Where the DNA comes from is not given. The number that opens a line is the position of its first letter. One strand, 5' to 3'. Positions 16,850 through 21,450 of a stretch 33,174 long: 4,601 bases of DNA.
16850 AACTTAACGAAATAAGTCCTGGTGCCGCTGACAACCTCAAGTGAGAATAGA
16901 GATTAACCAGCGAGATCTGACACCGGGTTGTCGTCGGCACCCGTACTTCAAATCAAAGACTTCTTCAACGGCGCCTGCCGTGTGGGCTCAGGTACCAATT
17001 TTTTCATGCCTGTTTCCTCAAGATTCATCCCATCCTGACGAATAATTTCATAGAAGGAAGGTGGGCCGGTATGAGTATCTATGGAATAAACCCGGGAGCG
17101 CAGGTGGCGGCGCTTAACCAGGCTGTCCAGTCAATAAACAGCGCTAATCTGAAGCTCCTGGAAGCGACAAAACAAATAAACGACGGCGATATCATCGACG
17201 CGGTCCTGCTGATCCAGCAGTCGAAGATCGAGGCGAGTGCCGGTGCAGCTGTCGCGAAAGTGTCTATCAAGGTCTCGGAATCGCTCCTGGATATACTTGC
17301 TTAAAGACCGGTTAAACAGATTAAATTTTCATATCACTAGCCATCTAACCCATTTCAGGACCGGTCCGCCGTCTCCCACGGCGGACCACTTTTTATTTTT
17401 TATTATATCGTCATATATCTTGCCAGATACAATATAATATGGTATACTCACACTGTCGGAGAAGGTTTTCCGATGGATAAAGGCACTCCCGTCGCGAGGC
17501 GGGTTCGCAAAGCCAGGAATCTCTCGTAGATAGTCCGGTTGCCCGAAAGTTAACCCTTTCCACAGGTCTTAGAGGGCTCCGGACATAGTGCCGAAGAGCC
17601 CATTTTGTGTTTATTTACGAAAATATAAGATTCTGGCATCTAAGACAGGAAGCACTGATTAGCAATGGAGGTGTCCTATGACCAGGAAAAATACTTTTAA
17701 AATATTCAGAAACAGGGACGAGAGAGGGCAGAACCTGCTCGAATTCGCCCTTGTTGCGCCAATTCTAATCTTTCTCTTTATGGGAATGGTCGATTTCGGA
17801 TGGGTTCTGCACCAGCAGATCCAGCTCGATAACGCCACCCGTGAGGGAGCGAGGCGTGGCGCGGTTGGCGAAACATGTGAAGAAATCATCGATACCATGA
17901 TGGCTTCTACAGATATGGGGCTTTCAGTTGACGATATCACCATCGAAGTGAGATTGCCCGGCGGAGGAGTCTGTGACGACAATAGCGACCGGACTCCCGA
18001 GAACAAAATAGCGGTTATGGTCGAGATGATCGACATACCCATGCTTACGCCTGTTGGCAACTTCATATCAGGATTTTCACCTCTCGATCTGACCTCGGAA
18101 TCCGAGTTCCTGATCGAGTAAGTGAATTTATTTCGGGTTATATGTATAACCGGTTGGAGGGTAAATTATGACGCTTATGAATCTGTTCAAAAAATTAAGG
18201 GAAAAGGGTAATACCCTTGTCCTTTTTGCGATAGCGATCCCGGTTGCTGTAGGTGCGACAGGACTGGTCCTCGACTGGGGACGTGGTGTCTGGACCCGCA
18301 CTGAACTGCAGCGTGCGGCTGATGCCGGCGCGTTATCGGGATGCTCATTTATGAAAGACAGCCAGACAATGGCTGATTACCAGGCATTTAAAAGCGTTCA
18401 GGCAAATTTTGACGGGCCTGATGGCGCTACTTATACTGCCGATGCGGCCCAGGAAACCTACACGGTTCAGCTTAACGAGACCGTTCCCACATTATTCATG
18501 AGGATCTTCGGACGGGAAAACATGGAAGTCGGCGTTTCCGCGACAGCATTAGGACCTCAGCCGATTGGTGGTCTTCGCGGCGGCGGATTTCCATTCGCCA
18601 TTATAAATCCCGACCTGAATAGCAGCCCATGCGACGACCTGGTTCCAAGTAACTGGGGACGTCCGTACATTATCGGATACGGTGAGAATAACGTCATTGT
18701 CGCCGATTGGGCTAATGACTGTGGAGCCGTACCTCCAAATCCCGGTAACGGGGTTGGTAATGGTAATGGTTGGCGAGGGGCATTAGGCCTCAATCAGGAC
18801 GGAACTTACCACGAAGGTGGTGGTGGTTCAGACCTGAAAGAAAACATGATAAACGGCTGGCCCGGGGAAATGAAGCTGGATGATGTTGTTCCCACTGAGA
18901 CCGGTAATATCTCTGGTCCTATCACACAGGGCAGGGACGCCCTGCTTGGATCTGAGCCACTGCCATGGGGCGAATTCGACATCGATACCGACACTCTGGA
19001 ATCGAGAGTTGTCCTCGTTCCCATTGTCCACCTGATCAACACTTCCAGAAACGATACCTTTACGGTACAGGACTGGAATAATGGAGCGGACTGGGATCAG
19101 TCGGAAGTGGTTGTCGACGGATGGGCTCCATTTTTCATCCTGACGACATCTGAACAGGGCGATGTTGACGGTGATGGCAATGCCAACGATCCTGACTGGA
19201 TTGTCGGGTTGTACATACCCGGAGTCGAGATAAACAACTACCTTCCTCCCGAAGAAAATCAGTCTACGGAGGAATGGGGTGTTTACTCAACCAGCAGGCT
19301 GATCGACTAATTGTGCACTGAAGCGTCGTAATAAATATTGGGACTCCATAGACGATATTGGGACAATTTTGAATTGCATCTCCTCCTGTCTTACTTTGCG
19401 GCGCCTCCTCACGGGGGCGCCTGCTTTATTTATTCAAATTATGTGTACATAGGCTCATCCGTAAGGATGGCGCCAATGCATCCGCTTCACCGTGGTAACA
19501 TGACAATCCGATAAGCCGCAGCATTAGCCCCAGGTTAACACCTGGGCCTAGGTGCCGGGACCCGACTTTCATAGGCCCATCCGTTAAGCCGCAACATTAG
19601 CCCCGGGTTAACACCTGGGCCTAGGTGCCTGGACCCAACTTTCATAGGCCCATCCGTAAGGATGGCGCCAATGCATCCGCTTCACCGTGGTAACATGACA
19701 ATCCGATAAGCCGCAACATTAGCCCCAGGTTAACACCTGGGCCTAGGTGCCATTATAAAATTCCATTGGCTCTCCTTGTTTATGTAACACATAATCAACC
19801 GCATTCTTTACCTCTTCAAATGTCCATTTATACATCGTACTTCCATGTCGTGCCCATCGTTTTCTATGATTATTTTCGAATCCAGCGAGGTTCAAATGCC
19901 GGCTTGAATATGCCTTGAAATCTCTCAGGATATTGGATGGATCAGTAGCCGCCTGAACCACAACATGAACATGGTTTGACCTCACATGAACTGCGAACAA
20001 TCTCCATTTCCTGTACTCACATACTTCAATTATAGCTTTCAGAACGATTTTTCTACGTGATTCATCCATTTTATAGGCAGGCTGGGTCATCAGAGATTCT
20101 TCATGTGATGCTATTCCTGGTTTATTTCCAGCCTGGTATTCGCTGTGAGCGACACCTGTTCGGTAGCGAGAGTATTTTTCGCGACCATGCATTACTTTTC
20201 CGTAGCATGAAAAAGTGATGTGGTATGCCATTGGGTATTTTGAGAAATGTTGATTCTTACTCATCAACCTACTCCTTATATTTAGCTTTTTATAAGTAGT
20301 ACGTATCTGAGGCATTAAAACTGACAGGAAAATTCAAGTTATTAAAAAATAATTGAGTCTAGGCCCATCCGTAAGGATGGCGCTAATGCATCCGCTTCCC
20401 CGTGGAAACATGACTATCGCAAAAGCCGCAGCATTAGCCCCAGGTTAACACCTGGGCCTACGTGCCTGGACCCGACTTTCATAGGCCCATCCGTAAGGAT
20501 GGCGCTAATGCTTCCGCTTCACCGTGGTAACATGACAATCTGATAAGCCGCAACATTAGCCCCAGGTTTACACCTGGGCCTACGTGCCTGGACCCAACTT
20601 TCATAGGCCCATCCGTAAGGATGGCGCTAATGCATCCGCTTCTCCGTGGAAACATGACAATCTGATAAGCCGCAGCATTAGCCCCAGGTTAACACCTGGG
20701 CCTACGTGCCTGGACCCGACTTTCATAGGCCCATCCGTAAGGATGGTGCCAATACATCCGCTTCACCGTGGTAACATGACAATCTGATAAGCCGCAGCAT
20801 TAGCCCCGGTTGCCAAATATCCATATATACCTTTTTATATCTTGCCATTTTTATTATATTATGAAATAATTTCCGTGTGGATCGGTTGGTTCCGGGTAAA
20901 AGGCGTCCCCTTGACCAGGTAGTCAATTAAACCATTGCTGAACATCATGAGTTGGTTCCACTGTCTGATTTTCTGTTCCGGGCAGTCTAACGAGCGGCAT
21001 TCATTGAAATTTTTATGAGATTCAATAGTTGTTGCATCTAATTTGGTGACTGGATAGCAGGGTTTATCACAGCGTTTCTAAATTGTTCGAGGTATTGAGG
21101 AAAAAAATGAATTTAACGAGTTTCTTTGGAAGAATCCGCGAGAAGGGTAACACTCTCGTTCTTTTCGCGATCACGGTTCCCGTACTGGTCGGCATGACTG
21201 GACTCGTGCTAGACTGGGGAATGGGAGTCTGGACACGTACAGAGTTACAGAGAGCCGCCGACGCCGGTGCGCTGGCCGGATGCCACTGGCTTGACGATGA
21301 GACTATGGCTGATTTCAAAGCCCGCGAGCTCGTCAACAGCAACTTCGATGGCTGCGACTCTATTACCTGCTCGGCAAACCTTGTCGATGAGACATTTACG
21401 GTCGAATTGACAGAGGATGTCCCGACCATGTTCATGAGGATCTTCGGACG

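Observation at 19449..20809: RAYT-like Y1 transposase gene inside a same-orientation tandem array of 122-bp multi-hairpin repeats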

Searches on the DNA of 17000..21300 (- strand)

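Call 9: search_rna_families(source=window, start=17000, end=21300, threshold=evalue, max_evalue=10, show_alignments=2)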
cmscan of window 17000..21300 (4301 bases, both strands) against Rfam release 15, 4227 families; matches with E-value up to 10: 4.
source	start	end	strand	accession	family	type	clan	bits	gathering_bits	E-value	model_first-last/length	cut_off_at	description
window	17473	17547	+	RF03167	c-di-GMP-I-GGC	Cis-reg; riboswitch;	CL00126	56.1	59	1.1e-11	1-80/80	no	c-di-GMP-I-GGC riboswitch aptamer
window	19537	19629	+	RF03677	mir-1304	Gene; miRNA;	-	18.2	90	6.9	1-87/87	no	mir-1304 microRNA precursor family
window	19353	19436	+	RF00519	suhB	Gene; sRNA;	CL00108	15.8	41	9.7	1-77/77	no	Makes More Granules Regulator RNA (mmgR)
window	18928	18943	-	RF01716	PhotoRC-I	Cis-reg;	-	14.5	45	3.2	5-20/44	no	PhotoRC-I RNA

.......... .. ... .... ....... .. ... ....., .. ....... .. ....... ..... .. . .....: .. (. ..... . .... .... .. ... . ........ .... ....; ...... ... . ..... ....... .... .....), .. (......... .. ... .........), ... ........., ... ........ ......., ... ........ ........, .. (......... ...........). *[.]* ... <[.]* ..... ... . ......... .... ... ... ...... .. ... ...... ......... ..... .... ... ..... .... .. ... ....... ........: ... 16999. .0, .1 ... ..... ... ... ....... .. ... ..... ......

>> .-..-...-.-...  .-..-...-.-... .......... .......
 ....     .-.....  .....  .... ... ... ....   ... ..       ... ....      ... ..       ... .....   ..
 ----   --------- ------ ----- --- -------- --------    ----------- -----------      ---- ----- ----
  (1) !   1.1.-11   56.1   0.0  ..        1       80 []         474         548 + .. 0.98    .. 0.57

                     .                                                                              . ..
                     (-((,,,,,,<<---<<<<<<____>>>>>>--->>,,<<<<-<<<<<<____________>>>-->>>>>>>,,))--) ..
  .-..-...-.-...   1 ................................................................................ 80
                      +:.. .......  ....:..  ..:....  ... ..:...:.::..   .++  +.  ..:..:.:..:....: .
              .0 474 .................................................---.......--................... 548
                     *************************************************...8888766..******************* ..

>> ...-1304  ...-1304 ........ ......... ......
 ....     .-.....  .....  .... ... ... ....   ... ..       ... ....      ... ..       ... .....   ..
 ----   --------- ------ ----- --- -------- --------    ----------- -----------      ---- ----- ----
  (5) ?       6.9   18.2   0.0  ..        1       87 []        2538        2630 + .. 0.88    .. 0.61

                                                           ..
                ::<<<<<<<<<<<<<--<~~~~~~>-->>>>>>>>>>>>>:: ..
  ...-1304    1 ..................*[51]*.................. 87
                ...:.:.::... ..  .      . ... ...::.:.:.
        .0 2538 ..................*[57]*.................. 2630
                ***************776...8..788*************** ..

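Call 50: search_with_rna_model(model_id=R1, source=window, start=19440, end=20820, filters=off, max_evalue=10, show_alignments=6)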
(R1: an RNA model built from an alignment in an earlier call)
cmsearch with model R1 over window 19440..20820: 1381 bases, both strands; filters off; matches with E-value up to 10: 14.
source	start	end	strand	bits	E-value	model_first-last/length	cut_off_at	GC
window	19459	19466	+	4.2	1.5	14-21/30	no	0.62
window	19654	19661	+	4.2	1.5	14-21/30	no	0.62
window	20369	20376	+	4.2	1.5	14-21/30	no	0.62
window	20491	20498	+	4.2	1.5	14-21/30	no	0.62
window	20613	20620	+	4.2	1.5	14-21/30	no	0.62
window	20735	20742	+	4.2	1.5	14-21/30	no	0.62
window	20150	20165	-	3.2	2.6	1-30/30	no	0.56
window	20089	20100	+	2.5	3.9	1-30/30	no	0.33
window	19951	19977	+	2.4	4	1-30/30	no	0.44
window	20305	20324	+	1.8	5.7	1-30/30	no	0.35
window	19747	19776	-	1.4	7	1-30/30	no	0.4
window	20785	20812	+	1.2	7.6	1-30/30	no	0.57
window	20794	20811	-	1.1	8.1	1-30/30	no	0.61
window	20038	20060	+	1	8.6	1-30/30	no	0.35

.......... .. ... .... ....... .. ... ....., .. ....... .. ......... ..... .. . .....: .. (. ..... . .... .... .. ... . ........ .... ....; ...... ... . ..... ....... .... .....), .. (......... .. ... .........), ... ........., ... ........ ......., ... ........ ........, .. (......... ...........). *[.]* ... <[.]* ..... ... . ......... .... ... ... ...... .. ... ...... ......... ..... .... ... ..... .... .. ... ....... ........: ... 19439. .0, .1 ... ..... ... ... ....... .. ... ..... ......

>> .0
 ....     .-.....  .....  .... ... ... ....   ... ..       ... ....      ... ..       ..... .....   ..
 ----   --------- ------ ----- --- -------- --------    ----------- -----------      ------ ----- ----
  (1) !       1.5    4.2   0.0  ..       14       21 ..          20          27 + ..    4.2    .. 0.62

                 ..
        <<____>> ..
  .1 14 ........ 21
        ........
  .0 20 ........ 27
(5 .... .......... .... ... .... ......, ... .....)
